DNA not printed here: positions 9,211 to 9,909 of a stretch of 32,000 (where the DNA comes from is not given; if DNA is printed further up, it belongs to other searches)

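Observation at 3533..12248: Three large signal-peptide-less repeat proteins share one ~133-aa C-terminal module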

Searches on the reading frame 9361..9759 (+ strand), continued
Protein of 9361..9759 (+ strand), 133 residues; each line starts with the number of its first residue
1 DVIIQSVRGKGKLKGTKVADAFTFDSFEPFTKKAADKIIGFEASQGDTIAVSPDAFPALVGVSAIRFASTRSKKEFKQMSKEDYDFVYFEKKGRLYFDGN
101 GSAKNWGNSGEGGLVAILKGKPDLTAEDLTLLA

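Call 87: find_encoding_contigs(protein=P0236, flank=10000, max_places=1)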
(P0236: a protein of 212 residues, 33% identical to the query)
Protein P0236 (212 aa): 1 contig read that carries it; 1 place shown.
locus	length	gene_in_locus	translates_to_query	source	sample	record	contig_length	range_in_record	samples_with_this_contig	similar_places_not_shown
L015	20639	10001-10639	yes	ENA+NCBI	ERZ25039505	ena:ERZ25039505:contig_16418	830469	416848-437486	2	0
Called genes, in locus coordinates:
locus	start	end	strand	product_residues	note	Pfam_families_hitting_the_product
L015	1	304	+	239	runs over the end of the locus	-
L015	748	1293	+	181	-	PF00908:dTDP_sugar_isom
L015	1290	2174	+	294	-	PF01370:Epimerase, PF04321:RmlD_sub_bind, PF16363:GDP_Man_Dehyd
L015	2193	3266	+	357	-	PF00483:NTP_transferase, PF12804:NTP_transf_3 (weak), PF25087:GMPPB_C (faint), PF25084:LbH_EIF2B (faint), PF00132:Hexapep (faint)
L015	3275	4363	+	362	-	PF01370:Epimerase, PF02719:Polysacc_synt_2, PF04321:RmlD_sub_bind, PF01073:3Beta_HSD, PF07993:NAD_binding_4, PF16363:GDP_Man_Dehyd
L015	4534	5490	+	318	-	PF01073:3Beta_HSD, PF01370:Epimerase, PF02719:Polysacc_synt_2, PF04321:RmlD_sub_bind, PF08659:KR (faint), PF13460:NAD_binding_10 (weak), PF16363:GDP_Man_Dehyd, PF07993:NAD_binding_4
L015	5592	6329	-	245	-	-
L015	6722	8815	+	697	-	PF01381:HTH_3 (weak), PF13560:HTH_31 (weak)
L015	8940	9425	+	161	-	-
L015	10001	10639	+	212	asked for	PF00353:HemolysinCabind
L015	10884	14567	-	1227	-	PF13360:PQQ_2 (faint), PF14339:DUF4394, PF00353:HemolysinCabind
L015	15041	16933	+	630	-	PF00128:Alpha-amylase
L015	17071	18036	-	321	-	PF02281:Dimer_Tnp_Tn5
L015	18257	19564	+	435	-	PF01609:DDE_Tnp_1 (weak)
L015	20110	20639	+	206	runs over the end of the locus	PF05685:Uma2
